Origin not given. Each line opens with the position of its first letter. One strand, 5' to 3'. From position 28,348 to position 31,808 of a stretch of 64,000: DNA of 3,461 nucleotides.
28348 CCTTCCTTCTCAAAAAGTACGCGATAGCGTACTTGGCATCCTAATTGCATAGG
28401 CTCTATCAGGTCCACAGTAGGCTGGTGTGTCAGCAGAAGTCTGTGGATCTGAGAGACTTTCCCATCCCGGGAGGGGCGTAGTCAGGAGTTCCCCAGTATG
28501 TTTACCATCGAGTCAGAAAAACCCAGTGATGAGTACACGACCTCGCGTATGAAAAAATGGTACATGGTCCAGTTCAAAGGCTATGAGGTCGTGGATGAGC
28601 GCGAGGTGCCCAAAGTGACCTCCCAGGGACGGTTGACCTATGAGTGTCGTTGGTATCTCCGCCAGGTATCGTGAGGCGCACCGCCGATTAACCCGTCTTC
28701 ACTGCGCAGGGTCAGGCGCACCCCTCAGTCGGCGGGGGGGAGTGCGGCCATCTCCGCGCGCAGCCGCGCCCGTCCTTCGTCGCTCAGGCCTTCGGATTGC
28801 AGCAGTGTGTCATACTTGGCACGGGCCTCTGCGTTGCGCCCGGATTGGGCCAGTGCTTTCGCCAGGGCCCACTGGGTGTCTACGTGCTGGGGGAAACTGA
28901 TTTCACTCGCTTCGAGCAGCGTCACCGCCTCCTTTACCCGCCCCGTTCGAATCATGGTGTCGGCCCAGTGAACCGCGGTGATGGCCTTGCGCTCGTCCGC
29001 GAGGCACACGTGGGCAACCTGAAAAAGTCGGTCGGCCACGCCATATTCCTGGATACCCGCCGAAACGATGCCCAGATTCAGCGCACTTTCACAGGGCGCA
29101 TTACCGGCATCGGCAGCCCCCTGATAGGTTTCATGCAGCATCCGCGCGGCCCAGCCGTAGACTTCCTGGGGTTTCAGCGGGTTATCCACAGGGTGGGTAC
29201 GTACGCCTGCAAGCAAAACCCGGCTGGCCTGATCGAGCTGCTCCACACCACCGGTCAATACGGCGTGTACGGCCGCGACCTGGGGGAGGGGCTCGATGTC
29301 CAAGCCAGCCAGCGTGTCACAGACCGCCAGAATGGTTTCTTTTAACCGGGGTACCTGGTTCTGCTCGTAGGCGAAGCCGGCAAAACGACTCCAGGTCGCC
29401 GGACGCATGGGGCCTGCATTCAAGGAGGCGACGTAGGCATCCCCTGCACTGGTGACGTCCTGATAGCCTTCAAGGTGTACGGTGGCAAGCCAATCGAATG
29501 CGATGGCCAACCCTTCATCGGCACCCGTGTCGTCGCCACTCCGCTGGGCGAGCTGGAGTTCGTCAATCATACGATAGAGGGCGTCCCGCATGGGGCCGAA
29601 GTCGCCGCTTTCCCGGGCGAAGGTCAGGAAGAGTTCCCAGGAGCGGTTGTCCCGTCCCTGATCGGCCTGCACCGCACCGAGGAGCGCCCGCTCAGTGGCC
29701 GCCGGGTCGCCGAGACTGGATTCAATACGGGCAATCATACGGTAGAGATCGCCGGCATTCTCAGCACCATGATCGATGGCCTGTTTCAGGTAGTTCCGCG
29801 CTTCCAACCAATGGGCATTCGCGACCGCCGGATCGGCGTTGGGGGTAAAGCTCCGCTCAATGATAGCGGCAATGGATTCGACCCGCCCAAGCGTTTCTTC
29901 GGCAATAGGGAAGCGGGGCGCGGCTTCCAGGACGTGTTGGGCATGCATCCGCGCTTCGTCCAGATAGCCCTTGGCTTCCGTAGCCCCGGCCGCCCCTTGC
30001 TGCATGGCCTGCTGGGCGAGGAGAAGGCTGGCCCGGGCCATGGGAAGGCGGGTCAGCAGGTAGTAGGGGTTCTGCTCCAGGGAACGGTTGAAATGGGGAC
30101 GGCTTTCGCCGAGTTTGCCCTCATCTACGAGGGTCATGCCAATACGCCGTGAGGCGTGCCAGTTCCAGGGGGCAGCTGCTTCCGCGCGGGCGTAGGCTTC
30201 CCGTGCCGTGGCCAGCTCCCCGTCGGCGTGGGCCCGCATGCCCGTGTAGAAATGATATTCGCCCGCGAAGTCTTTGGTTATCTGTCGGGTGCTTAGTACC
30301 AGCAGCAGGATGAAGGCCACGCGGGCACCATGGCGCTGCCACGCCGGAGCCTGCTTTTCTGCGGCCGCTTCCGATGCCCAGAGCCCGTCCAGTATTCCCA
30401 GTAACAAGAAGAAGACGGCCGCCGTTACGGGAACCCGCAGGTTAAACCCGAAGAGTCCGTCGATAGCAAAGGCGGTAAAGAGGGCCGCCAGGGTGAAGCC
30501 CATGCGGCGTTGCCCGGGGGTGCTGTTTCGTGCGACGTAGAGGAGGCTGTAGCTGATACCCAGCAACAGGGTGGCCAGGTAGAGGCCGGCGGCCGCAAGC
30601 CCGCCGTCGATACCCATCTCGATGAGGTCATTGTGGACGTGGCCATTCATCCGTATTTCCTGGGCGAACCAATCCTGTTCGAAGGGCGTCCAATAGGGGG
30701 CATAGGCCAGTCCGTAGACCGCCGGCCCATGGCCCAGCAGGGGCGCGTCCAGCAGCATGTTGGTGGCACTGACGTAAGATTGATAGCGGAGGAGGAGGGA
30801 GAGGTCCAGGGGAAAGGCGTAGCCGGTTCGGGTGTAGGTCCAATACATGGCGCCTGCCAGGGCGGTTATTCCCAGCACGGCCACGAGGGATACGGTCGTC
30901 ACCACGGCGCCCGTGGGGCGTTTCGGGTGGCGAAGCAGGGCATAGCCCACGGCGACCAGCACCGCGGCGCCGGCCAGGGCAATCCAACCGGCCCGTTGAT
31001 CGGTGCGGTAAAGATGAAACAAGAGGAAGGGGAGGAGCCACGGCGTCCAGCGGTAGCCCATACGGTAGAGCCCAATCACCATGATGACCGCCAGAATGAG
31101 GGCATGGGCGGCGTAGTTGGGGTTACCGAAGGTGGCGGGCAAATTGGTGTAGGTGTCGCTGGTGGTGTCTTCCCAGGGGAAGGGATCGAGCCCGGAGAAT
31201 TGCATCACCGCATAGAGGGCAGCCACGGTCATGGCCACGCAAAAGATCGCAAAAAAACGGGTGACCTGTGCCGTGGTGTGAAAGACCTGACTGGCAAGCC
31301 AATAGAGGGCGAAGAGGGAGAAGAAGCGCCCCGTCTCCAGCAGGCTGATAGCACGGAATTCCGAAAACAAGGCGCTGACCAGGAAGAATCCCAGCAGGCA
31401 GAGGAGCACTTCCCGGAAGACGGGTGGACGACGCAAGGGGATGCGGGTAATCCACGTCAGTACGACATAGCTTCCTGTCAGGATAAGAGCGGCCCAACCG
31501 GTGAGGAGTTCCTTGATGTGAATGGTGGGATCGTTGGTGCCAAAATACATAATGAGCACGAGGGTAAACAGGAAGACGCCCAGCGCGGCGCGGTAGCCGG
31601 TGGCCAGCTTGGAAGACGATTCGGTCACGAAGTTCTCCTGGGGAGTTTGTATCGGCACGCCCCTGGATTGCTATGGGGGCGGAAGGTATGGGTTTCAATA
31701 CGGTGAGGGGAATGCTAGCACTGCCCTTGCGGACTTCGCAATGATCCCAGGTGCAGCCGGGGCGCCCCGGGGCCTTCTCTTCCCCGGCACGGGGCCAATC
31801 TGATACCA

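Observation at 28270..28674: Near-consensus sigma-54 promoter with upstream palindrome driving a 58-aa ORF right after the FHA-GAF sigma-54 activator gene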

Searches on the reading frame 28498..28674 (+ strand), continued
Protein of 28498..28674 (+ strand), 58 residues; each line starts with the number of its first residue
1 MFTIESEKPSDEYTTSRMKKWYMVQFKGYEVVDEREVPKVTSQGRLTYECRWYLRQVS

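Call 55: list_cluster_members(proteins=[P0061, P0032, P0049, P0055, P0062, P0002, window:28498-28671:+])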
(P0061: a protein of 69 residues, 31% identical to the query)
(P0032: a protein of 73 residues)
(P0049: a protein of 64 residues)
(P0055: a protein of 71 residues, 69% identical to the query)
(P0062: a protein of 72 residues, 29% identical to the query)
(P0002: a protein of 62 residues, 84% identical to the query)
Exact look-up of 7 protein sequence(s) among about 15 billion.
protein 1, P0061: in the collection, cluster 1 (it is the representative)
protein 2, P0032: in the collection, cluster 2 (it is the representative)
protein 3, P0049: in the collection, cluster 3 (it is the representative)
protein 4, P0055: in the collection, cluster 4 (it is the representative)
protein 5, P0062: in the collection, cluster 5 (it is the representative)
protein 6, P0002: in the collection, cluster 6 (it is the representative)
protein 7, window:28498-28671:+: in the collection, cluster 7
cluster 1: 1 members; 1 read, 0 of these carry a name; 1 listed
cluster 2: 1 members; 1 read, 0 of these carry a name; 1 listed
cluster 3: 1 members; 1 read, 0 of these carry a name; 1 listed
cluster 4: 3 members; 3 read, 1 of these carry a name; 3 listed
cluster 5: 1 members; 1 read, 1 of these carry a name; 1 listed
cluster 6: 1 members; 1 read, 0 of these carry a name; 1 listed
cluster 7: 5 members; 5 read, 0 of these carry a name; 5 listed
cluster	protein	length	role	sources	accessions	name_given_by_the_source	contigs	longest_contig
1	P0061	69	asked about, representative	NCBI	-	-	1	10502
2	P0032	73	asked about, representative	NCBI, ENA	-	-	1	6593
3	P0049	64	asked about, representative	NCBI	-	-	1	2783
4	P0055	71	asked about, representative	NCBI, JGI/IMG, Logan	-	hypothetical protein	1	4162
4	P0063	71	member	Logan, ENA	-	-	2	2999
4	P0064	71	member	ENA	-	-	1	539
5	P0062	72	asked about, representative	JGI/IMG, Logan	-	hypothetical protein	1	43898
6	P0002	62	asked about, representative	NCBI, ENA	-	-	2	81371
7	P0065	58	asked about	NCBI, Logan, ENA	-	-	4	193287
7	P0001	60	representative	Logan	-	-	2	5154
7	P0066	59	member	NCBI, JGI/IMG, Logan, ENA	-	-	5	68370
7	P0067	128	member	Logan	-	-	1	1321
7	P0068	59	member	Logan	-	-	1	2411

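Call 61: search_protein_families(library=pfam, proteins=[L021:854-2104:+, L021:2064-3596:+, L021:3879-5720:+, L021:6426-9323:-, L021:10872-11864:-, L024:6290-7174:+, L026:6292-7191:+, L024:5147-5863:-, L001:10644-11858:+, L029:290-520:+], max_evalue=0.001)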
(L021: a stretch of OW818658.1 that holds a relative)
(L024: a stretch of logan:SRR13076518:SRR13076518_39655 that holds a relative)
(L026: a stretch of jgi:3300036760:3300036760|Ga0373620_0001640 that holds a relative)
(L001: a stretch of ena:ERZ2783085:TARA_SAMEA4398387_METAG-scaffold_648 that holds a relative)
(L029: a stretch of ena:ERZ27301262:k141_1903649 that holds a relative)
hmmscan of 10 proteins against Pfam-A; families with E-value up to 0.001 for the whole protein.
L021:854-2104:+ (416 aa): 2 families
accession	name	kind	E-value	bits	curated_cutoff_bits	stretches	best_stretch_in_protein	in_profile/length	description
PF02397.22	Bac_transf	-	3.6e-22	79.2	27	1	304-403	2-108/179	Bacterial sugar transferase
PF13727.12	CoA_binding_3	-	9.1e-19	68.6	25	1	93-267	7-175/175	CoA-binding domain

L021:2064-3596:+ (510 aa): 3 families
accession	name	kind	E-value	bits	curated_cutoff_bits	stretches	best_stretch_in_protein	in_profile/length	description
PF02397.22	Bac_transf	-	1.8e-70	236.6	27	1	316-504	1-178/179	Bacterial sugar transferase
PF13727.12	CoA_binding_3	-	3.6e-18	66.6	25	1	118-276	24-171/175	CoA-binding domain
PF01408.29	GFO_IDH_MocA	-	0.00086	20.4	24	0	182-264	2-81/120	Oxidoreductase family, NAD-binding Rossmann fold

L021:3879-5720:+ (613 aa): 9 families
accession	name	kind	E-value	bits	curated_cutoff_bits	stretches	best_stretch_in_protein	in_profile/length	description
PF00158.32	Sigma54_activat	-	1.2e-65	220.8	20.2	1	309-475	1-167/168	Sigma-54 interaction domain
PF25601.1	AAA_lid_14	-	9.1e-24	83.5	27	1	481-561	1-81/87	AAA+ ATPase lid domain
PF14532.12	Sigma54_activ_2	-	6e-21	75.6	25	1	310-480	1-138/138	Sigma-54 interaction domain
PF00498.31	FHA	-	7.6e-19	68.4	20.7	1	24-86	2-67/67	FHA domain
PF16697.10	Yop-YscD_cpl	-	8e-16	58.5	33.2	1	8-92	4-90/94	Inner membrane component of T3SS, cytoplasmic domain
PF02954.25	HTH_8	-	3.2e-14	52.8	22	1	570-609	3-42/42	Bacterial regulatory protein, Fis family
PF01590.32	GAF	-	6.8e-05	23.9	22.4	1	164-279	8-129/133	GAF domain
PF13185.12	GAF_2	-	0.00012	22.7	28.6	1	210-280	56-132/136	GAF domain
PF07728.20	AAA_5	-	0.00037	21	22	1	334-452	3-124/139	AAA domain (dynein-related subfamily)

L021:6426-9323:- (965 aa): 10 families
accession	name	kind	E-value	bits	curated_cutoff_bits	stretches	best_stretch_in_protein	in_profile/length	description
PF14559.12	TPR_19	-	2.1e-15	57.2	25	2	897-950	8-61/68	Tetratricopeptide repeat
PF13428.12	TPR_14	-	1.3e-14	53.7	23.5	0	884-922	5-43/44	Tetratricopeptide repeat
PF04932.20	Wzy_C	-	7.1e-13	49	31.7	1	201-350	5-148/149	O-Antigen ligase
PF07719.23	TPR_2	-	9.1e-13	47.7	27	0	495-524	5-34/34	Tetratricopeptide repeat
PF13181.12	TPR_8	-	1.4e-09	37.8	25.7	0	496-523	6-33/34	Tetratricopeptide repeat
PF13432.12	TPR_16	-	1.2e-07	32.4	32.7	0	886-945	3-62/65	Tetratricopeptide repeat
PF00515.34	TPR_1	-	1.2e-07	31.6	27.8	1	496-524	6-34/34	Tetratricopeptide repeat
PF13174.12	TPR_6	-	0.00022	22.1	26.3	0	918-943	4-29/33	Tetratricopeptide repeat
PF13414.12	TPR_11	-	0.00037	20.6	26.8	0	501-529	4-32/42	TPR repeat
PF13371.12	TPR_9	-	0.00081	19.8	35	0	486-523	24-61/73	Tetratricopeptide repeat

L021:10872-11864:- (330 aa): 0 families

L024:6290-7174:+ (294 aa): 0 families

L026:6292-7191:+ (299 aa): 2 families
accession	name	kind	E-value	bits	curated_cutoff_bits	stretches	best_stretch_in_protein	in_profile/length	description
PF10399.14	UCR_Fe-S_N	-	3.8e-05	23.5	24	1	4-26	9-31/41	Ubiquitinol-cytochrome C reductase Fe-S subunit TAT signal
PF10518.14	TAT_signal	-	0.00018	21.7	22.7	1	5-21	3-19/21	TAT (twin-arginine translocation) pathway signal sequence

L024:5147-5863:- (238 aa): 1 family
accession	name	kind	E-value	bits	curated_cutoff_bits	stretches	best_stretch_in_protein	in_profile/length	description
PF04542.20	Sigma70_r2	-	2.4e-06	27.7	24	1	32-97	5-69/71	Sigma-70 region 2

L001:10644-11858:+ (404 aa): 0 families

L029:290-520:+ (76 aa): 0 families

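Call 62: search_solved_structures(query=A2, max_evalue=10)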
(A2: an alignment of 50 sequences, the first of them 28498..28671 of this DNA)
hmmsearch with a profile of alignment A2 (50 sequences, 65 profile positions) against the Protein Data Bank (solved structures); distinct sequences matched with E-value up to 10: 7.
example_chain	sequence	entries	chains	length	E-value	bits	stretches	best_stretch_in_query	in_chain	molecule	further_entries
5l8r_L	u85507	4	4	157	0.13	14.9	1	12-31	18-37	Putative uncharacterized protein | PsaL | PsaL domain-containing protein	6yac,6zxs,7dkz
6yez_L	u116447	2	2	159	0.13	14.9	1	12-31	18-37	PsaL | PsaL domain-containing protein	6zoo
4rku_L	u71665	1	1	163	0.14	14.9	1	12-31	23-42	Photosystem I reaction center subunit XI, chloroplastic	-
4y28_L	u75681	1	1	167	0.14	14.8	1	12-31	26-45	Putative uncharacterized protein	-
9gbi_L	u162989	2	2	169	0.27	13.9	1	12-31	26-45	Photosystem I reaction center subunit XI, chloroplastic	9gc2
7wfd_AL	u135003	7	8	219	0.37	13.5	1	13-31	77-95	Photosystem I reaction center subunit XI, chloroplastic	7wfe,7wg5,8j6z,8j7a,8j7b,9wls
8wgh_L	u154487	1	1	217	0.48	13.1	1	13-31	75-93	Photosystem I reaction center subunit XI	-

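Call 64: search_protein_families(library=padloc, alignment_id=A2, max_evalue=0.01)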
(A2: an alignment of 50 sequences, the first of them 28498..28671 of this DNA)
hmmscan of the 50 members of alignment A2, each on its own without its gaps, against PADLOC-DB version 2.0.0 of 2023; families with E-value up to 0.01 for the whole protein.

A. member 1, window:28498-28671:+ (58 aa): 0 families

B. families by the number of members that match (of 50 scanned): 0 families

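Call 66: predict_structure(alignment_id=A2)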
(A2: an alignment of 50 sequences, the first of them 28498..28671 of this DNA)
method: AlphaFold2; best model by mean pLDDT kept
length: 58 residues; sequences in the alignment: 50
mean_pLDDT: 77.3   pTM: 0.50
mean pLDDT of the five models: 77.3, 76.6, 76.1, 75.8, 74.2
residues with pLDDT >= 90: 2; 70-90: 43; 50-70: 3; < 50: 10
segments of 3 or more residues with pLDDT < 50: 1-10
pLDDT, mean of each block of 10 residues (from residue 1): 41 79 88 87 87 83
secondary structure, 60 per line:
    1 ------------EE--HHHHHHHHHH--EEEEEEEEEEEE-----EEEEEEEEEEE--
elements in order: H17-26 E29-40 E46-56

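Call 70: fold_search(model_id=the predicted structure, library=pdb)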
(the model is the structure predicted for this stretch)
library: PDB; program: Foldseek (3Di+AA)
matches with E <= 10: 836; with E <= 0.001: 0
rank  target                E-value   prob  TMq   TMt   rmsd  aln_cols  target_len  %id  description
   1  1nfh_A                5.0e-01  0.51  0.34  0.24   4.1        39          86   15  Structure of a Sir2 substrate, alba, reveals a mechanism for deactylation-induced enhancement of DNA-binding (released 2003-08-05)
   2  1y9x_MODEL_1_A        8.4e-01  0.16  0.31  0.22   4.5        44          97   16  Solution structure of Archaeon DNA-binding protein ssh10b (released 2005-06-21)
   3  1h0x_A                8.9e-01  0.38  0.36  0.25   4.0        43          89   12  Structure of Alba: an archaeal chromatin protein modulated by acetylation (released 2002-09-05)
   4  9ezb_A                9.5e-01  0.15  0.31  0.16   8.3        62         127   13  SARS-CoV-2 Nucleocapsid N-terminal domain (NTD) mutant P67S (released 2024-11-20)
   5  5y6g                  1.1e+00  0.84  0.47  0.22   1.1        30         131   10  PilZ domain with c-di-GMP of YcgR from Escherichia coli (released 2018-07-18)
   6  2a2y_MODEL_1_A        1.1e+00  0.44  0.45  0.33   3.3        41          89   15  NMR Structue of Sso10b2 from Sulfolobus solfataricus (released 2005-11-08)
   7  3toe_A                1.1e+00  0.25  0.32  0.25   3.9        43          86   14  Structure of Mth10b (released 2012-04-25)
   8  2h9u                  1.1e+00  0.15  0.26  0.16   8.5        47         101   15  Crystal structure of the archaea specific DNA binding protein (released 2007-06-12)
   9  5t5h_R                1.1e+00  0.14  0.26  0.12   9.8        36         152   11  Structure and assembly model for the Trypanosoma cruzi 60S ribosomal subunit (released 2016-10-12)
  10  1ffk_O                1.1e+00  0.12  0.25  0.11   9.7        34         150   18  CRYSTAL STRUCTURE OF THE LARGE RIBOSOMAL SUBUNIT FROM HALOARCULA MARISMORTUI AT 2.4 ANGSTROM RESOLUTION (released 2000-08-14)
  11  7cdz_B                1.1e+00  0.23  0.30  0.16   3.1        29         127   21  Crystal structure of 2019-nCoV nucleocapsid N-terminal domain (NTD) protein (released 2020-09-02)
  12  7tvi_D                1.1e+00  0.12  0.27  0.07   4.1        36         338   28  Alpha1/BetaB Heteromeric Glycine Receptor in Glycine-Bound State (released 2023-03-22)
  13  7a1d_A                1.2e+00  0.38  0.41  0.04   4.1        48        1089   19  Cryo-EM map of the large glutamate dehydrogenase composed of 180 kDa subunits from Mycobacterium smegmatis (open confo (released 2021-06-09)
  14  2z7c_D                1.2e+00  0.33  0.37  0.26   3.9        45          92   16  Crystal structure of chromatin protein alba from hyperthermophilic archaeon pyrococcus horikoshii (released 2008-08-05)
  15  8xaq_A                1.2e+00  0.21  0.31  0.21   5.3        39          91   13  The thermostable and acid-tolerant DNA-binding protein (released 2024-12-11)
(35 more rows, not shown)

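Call 79: find_related_loci(query=A6, collection=metagenome_contigs, flank=3000)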
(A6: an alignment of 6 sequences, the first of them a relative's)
Query A6 (74 aa) in metagenome_contigs; peptide patterns used: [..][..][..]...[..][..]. (x = any residue, [..] = any of these).
48 stretches matched a pattern; 4 encode a relative of the query (tblastn E <= 1e-3); 4 distinct loci.
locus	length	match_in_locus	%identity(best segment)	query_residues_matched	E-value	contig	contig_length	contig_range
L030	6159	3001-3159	45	19-71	1e-13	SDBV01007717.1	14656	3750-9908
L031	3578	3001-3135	44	23-67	3e-11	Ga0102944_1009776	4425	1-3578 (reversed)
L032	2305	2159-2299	47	22-67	2e-10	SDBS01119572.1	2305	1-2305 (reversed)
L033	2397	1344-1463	43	26-65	2e-7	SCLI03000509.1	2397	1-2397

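Call 97: find_encoding_contigs(protein=window:28498-28671:+, flank=1000, max_places=4)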
Protein window:28498-28671:+ (58 aa): 6 contigs read that carry it; 4 places shown.
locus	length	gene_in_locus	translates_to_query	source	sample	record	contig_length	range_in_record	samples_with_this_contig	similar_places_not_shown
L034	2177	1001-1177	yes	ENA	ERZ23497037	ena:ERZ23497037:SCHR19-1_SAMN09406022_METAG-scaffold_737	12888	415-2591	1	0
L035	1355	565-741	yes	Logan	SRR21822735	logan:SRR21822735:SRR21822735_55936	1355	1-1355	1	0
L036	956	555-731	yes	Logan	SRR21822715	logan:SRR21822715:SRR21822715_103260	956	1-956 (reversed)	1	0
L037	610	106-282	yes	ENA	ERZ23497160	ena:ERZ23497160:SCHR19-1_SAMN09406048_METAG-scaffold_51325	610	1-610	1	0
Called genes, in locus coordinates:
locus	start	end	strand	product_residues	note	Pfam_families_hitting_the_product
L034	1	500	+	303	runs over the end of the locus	?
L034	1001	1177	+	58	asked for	-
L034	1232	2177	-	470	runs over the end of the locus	PF07719:TPR_2 (faint), PF13428:TPR_14 (faint), PF13432:TPR_16 (faint), PF14559:TPR_19 (faint)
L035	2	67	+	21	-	?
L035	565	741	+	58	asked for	-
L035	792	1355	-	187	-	?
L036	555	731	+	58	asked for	-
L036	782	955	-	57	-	?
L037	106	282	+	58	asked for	-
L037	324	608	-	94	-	?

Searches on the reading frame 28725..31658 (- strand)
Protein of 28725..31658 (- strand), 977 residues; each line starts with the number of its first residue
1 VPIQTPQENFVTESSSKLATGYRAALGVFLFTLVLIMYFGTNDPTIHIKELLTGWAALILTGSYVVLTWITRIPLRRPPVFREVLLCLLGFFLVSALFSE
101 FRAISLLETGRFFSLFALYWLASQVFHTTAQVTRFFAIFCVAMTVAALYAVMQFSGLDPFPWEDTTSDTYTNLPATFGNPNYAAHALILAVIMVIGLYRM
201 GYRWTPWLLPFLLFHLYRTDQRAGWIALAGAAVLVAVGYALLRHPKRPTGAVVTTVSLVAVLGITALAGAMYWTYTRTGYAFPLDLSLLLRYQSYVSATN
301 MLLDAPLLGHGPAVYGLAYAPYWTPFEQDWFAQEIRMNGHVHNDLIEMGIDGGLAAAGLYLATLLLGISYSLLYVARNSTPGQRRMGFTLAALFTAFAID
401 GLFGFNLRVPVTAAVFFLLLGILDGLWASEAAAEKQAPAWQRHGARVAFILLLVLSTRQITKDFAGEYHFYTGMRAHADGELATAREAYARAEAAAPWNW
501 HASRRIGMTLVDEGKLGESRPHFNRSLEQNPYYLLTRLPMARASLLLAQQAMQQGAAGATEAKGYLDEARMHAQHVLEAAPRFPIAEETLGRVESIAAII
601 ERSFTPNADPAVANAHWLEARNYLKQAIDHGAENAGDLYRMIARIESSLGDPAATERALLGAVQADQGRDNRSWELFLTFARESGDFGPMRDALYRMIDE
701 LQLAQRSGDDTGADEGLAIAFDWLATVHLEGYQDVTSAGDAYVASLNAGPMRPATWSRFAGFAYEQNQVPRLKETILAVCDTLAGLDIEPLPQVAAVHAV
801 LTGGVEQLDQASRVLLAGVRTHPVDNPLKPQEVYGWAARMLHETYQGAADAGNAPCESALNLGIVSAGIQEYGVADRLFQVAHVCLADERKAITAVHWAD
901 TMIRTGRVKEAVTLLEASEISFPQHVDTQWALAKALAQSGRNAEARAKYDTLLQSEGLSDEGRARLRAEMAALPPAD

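Call 7: search_protein_families(library=pfam, proteins=[window:28725-31658:-], max_evalue=0.01)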
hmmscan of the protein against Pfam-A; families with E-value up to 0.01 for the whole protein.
window:28725-31658:- (977 aa): 6 families
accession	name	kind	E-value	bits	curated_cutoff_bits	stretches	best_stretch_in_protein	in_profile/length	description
PF04932.20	Wzy_C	-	3.3e-12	46.9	31.7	1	211-360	5-148/149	O-Antigen ligase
PF13428.12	TPR_14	-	3.7e-08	33.7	23.5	0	927-965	2-40/44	Tetratricopeptide repeat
PF13432.12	TPR_16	-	9.9e-08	32.7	32.7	1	903-954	8-59/65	Tetratricopeptide repeat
PF07719.23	TPR_2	-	1e-07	31.9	27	0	929-954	4-29/34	Tetratricopeptide repeat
PF14559.12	TPR_19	-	2e-06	28.4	25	1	905-955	4-54/68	Tetratricopeptide repeat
PF03704.23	BTAD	-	0.0043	17.8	22.1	1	890-965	60-137/146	Bacterial transcriptional activator domain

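Call 28: search_protein_families(library=ncbifam, proteins=[window:28725-31658:-], max_evalue=0.01)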
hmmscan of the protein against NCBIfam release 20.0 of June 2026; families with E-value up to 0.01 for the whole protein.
window:28725-31658:- (977 aa): 3 families
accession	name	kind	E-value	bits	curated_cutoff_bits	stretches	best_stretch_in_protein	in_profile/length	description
NF040959.1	MamA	equivalog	1.5e-06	27.8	200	0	888-954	33-99/204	magnetosome protein MamA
NF052415.1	T3SS_chap_SctY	equivalog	0.0001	22.8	70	1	899-958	13-72/106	type III secretion apparatus assembly chaperone SctY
TIGR02917.1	PEP_TPR_lipo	equivalog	0.00018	19.6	312.2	1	888-955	732-799/899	XrtA/PEP-CTERM system TPR-repeat protein PrsT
